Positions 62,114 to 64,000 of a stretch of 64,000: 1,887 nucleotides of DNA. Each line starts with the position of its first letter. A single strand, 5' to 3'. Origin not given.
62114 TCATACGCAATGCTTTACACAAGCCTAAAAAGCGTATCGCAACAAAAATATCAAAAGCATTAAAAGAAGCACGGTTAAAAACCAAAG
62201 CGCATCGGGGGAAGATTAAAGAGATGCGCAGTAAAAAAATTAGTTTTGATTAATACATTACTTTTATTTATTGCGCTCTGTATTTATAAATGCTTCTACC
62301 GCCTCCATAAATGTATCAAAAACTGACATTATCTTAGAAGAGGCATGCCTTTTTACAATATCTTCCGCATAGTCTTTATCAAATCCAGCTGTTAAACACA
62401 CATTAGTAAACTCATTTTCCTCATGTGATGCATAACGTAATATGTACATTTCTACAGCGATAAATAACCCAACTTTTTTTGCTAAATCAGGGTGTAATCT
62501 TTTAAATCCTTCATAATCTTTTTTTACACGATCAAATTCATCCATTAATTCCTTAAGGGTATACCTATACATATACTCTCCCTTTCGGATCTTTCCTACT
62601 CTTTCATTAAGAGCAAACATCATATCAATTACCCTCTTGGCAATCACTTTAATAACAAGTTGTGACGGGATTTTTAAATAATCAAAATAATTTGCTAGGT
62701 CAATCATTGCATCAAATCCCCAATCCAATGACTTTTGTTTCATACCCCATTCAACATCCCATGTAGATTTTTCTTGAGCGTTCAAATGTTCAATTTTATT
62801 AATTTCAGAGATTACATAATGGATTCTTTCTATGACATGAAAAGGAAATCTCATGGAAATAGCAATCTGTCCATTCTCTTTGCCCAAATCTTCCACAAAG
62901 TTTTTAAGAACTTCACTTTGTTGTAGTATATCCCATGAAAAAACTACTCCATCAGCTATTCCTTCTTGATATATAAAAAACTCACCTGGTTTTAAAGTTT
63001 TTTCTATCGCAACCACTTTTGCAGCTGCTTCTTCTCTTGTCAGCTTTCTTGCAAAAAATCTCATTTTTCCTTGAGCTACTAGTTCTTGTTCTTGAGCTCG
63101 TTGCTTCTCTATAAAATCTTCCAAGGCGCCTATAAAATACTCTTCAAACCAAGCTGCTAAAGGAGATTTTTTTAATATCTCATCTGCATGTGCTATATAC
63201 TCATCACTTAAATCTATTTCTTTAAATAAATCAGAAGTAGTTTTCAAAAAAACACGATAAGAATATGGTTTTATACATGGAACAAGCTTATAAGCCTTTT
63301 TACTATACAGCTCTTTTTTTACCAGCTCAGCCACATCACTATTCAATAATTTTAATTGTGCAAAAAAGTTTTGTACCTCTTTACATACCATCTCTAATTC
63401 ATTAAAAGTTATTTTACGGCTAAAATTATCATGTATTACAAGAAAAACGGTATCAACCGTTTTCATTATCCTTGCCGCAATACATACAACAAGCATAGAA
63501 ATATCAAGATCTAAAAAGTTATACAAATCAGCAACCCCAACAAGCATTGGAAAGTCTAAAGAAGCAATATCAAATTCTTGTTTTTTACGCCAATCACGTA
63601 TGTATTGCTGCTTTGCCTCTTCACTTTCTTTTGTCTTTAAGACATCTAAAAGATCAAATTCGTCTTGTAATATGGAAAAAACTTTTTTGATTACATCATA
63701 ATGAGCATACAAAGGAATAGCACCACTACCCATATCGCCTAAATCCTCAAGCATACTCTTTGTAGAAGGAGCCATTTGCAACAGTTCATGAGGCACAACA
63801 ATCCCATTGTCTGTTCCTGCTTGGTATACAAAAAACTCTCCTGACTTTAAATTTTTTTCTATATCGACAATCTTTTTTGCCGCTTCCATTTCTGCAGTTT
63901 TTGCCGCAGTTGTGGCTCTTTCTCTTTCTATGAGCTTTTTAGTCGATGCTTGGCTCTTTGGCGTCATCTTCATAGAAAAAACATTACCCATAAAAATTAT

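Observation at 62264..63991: Bacterial protein made of two Skp1-like domains, starting with a eukaryotic N-myristoylation motif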

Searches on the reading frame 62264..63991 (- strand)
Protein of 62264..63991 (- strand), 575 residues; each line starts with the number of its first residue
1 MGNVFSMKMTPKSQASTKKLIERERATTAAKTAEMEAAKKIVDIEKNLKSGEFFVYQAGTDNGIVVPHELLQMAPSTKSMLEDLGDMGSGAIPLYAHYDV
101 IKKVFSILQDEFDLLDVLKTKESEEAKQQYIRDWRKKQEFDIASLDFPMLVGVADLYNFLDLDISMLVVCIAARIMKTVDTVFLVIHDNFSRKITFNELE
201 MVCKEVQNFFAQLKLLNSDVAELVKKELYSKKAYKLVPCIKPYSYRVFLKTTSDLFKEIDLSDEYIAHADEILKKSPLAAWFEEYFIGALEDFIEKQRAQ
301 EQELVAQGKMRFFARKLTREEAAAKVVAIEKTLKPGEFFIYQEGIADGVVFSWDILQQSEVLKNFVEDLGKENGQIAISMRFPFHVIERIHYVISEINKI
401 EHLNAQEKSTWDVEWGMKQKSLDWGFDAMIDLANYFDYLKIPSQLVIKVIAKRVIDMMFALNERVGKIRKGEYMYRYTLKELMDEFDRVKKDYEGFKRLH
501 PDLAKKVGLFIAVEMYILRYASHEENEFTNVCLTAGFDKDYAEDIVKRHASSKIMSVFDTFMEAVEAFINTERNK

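Call 4: search_protein_families(library=pfam, proteins=[window:62264-63991:-], max_evalue=10)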
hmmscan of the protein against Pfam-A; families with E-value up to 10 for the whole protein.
window:62264-63991:- (575 aa): 2 families
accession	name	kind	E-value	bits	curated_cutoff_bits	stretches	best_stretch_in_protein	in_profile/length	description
PF03931.21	Skp1_POZ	-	0.0013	19.3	21.9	1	354-377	18-41/62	Skp1 family, tetramerisation domain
PF01608.23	I_LWEQ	-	0.68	10.4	27.5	1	23-49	110-136/151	I/LWEQ domain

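Call 6: search_solved_structures(query=window:62264-63991:-, max_evalue=10, show_alignments=3)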
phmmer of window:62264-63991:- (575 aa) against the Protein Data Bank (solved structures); distinct sequences matched with E-value up to 10: 2.
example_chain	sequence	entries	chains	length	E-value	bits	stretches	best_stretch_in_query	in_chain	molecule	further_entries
3v7q_A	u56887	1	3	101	0.54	12.3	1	189-248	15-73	Probable ribosomal protein ylxQ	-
5o7k_A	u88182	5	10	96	1.6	10.8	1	216-274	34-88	Monellin chain B,Monellin chain A | Monellin chain B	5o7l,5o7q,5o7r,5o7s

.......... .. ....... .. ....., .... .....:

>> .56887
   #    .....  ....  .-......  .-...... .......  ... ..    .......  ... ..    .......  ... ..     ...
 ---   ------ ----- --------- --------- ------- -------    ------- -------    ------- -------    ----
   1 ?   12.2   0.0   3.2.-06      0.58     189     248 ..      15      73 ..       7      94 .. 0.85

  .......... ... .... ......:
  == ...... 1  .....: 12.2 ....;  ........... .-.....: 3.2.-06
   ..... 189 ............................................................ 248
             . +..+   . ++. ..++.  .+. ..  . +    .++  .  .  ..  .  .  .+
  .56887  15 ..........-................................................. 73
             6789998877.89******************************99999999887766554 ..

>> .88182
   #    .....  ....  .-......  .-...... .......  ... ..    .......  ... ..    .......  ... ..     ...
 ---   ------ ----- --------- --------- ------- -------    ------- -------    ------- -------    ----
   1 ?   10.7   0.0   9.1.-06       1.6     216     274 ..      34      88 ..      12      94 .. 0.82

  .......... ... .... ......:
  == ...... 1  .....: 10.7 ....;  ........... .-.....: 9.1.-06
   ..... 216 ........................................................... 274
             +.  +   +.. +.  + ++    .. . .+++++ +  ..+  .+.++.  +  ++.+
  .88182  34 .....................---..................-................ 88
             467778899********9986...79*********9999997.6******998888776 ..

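Call 7: find_homologous_proteins(query=window:62264-63991:-, max_evalue=0.001)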
Query window:62264-63991:- (575 aa): 1 proteins with E <= 0.001 among 8000 candidates.
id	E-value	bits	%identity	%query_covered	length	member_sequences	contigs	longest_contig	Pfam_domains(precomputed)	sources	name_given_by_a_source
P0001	0.0e+0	1270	100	100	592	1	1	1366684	-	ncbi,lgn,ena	-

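Call 11: find_encoding_contigs(protein=P0001, flank=10000, max_places=4)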
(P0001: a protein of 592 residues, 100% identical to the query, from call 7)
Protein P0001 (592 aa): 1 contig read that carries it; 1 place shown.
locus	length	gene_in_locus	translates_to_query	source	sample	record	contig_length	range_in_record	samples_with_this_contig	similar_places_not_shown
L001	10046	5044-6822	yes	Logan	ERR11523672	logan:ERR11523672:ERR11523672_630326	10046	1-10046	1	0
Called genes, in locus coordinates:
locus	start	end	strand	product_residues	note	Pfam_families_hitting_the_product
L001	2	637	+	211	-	?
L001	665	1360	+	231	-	-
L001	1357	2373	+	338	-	PF01636:APH, PF01633:Choline_kinase, PF02958:EcKL (weak)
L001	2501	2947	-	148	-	-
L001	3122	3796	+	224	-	-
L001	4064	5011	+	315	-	PF00023:Ank (faint), PF12796:Ank_2, PF13637:Ank_4 (faint), PF13606:Ank_3 (faint)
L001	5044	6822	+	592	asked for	-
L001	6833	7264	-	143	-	PF00472:RF-1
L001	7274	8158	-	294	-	-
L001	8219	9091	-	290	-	PF08241:Methyltransf_11 (weak), PF13649:Methyltransf_25, PF13847:Methyltransf_31 (weak)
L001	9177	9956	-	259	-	-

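Call 26: search_protein_representatives(protein=P0001)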
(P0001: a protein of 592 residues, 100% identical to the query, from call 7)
Query: 592 residues. Proteins with E-value up to 0.001 (for the whole library): 29; up to 1e-10: 8; up to 1e-30: 1. The best 29 are listed.
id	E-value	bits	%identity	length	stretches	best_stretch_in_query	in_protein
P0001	0.0e+00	1306.5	100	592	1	1-592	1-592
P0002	3.0e-22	95.6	37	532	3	24-140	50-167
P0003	2.7e-17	79.3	33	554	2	259-420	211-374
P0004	2.1e-16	76.4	38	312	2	1-127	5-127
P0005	2.0e-15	73.1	39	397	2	344-419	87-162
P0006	9.8e-15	70.8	43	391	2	343-426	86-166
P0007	1.0e-14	70.8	36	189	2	9-125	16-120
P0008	3.7e-11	59.0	36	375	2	326-412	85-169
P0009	2.9e-10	56.1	38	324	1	1-104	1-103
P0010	5.6e-09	51.9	38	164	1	8-123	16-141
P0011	2.7e-08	49.6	35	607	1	7-126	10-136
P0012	2.0e-07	46.7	38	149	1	10-130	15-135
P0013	2.9e-07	46.2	34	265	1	1-122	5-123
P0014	8.3e-07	44.7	36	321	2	338-416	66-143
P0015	1.0e-06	44.4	39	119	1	338-406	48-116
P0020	4.4e-06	42.3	34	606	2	11-130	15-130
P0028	5.6e-04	35.3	30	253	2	8-127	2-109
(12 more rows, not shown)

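Call 32: predict_structure(protein=P0001)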
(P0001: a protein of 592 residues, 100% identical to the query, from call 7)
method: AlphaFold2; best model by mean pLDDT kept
length: 592 residues; sequences in the alignment: 1
mean_pLDDT: 39.6   pTM: 0.27
mean pLDDT of the five models: 39.6, 39.0, 35.3, 34.6, 31.3
residues with pLDDT >= 90: 0; 70-90: 0; 50-70: 39; < 50: 553
segments of 3 or more residues with pLDDT < 50: 1-3, 5-9, 11-139, 143-145, 152-469, 471-473, 475-479, 491-494, 521-523, 525-592
pLDDT, mean of each block of 10 residues (from residue 1): 45 41 38 42 41 39 42 40 44 41 36 36 43 43 48 42 34 34 31 33 32 38 37 34 33 29 33 34 39 38 38 40 37 43 46 41 36 38 40 27 32 34 38 39 43 39 45 49 51 50 54 50 46 37 41 39 37 42 43 43
secondary structure, 60 per line:
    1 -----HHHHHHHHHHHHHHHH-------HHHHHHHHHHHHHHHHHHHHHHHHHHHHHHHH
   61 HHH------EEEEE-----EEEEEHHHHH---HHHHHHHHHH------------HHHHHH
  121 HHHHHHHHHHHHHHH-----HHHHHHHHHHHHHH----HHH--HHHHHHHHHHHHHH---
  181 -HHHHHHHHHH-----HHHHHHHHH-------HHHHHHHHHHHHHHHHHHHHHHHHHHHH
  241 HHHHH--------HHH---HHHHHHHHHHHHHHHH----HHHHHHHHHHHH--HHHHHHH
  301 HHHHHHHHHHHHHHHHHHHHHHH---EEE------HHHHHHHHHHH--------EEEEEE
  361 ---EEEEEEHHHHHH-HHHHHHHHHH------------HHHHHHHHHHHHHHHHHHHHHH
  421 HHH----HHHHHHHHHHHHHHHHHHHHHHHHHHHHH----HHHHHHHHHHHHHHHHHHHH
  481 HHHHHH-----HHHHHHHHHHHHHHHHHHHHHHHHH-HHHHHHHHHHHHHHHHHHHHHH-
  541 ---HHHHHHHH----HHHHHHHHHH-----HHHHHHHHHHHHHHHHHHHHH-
elements in order: H6-21 H29-63 E70-74 E80-84 H85-89 H93-102 H115-135 H141-154 H164-177 H182-191 H197-205 H213-245 H260-275 H280-291 H294-323 E327-329 H336-346 E355-360 E364-369 H370-375 H377-386 H399-423 H428-456 H461-486 H492-516 H518-539 H544-551 H556-565 H571-591

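Call 89: find_encoding_contigs(protein=P0013, flank=8000, max_places=2)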
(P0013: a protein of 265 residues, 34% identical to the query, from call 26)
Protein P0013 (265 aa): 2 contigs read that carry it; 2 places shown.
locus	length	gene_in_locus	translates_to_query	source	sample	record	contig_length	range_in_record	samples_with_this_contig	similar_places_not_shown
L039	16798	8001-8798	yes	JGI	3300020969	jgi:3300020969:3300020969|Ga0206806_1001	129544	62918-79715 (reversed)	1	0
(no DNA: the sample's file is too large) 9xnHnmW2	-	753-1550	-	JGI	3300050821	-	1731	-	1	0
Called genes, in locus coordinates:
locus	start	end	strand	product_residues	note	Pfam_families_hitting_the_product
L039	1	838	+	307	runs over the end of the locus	-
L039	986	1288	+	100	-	-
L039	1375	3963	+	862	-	PF01624:MutS_I, PF05188:MutS_II (weak), PF05192:MutS_III, PF05190:MutS_IV, PF00488:MutS_V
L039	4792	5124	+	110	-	PF00829:Ribosomal_L21p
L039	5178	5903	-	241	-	PF00106:adh_short, PF08659:KR (weak), PF13561:adh_short_C2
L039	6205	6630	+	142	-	-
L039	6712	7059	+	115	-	-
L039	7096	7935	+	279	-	-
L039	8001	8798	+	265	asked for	-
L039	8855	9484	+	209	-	-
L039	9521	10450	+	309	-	-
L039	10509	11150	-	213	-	PF02254:TrkA_N, PF03721:UDPG_MGDP_dh_N (weak), PF02080:TrkA_C (weak)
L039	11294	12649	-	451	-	PF02386:TrkH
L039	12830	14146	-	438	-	PF28494:GlyRS_ins_1 (faint), PF00587:tRNA-synt_2b, PF03129:HGTP_anticodon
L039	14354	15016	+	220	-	-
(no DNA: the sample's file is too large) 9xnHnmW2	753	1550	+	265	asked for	-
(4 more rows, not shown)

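Call 90: find_encoding_contigs(protein=P0028, flank=6000, max_places=2)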
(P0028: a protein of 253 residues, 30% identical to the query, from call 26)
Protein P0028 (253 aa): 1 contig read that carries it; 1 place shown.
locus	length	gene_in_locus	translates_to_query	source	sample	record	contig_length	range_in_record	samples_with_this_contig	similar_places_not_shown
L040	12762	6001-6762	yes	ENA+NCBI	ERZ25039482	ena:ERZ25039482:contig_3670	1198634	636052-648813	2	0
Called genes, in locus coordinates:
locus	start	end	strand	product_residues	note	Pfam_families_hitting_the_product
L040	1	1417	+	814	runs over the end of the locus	PF02518:HATPase_c, PF00204:DNA_gyraseB, PF01751:Toprim, PF21249:GyrB_hook (weak), PF00986:DNA_gyraseB_C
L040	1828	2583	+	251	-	PF01171:ATP_bind_3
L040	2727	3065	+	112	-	-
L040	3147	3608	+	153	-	-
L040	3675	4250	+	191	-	-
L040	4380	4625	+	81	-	PF00226:DnaJ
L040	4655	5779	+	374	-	PF00226:DnaJ, PF01556:DnaJ_C, PF00684:DnaJ_CXXCXGXG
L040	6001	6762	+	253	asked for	-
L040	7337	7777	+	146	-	-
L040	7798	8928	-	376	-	PF09376:NurA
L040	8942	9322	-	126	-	PF01592:NifU_N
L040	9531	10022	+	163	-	-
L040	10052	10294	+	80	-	-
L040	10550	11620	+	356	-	PF00702:Hydrolase, PF13419:HAD_2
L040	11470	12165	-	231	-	PF09335:VTT_dom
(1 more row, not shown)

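Call 94: search_protein_families(library=ncbifam, proteins=[P0001, P0020, P0002, P0028], max_evalue=0.1)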
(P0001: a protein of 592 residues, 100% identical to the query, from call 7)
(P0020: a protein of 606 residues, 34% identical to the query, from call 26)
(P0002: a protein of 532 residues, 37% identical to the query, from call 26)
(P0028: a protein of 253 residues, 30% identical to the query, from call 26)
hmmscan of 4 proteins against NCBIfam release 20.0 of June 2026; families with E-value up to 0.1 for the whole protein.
P0001 (592 aa): 1 family
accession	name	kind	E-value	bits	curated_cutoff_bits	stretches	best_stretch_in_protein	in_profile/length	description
NF005825.0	PRK07714.1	equivalog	0.0058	16.8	113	1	205-258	13-65/102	YlxQ family RNA-binding protein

P0020 (606 aa): 2 families
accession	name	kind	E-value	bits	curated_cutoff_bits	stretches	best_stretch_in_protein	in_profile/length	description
NF002183.0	PRK01029.1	equivalog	0.017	14.2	405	1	226-319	331-422/429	Tol-Pal system protein TolB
TIGR02800.1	propeller_TolB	equivalog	0.02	13.8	343.15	0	254-328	177-249/418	Tol-Pal system beta propeller repeat protein TolB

P0002 (532 aa): 1 family
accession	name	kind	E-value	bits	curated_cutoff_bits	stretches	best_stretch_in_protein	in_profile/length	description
TIGR03170.1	flgA_cterm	equivalog_domain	0.043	13.8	54.65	0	206-251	52-97/137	flagellar basal body P-ring formation chaperone FlgA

P0028 (253 aa): 0 families

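Call 95: list_cluster_members(proteins=[P0001, P0028])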
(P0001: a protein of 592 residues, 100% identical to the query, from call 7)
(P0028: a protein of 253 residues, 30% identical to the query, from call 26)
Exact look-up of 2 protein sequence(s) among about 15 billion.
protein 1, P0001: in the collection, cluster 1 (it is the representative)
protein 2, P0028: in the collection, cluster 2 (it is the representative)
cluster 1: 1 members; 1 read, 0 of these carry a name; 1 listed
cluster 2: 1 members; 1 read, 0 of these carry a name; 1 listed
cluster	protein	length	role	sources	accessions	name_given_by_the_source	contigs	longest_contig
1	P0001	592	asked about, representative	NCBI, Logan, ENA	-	-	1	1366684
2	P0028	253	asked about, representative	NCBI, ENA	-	-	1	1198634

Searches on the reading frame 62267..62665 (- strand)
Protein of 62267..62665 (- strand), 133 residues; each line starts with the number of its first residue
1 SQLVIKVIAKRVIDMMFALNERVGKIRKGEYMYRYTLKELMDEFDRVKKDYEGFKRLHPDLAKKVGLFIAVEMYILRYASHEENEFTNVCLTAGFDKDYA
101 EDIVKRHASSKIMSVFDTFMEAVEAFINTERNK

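Call 58: search_protein_families(library=pfam, proteins=[window:62267-62665:-], max_evalue=10)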
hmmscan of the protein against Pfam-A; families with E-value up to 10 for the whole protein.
seq(133 aa): 0 families
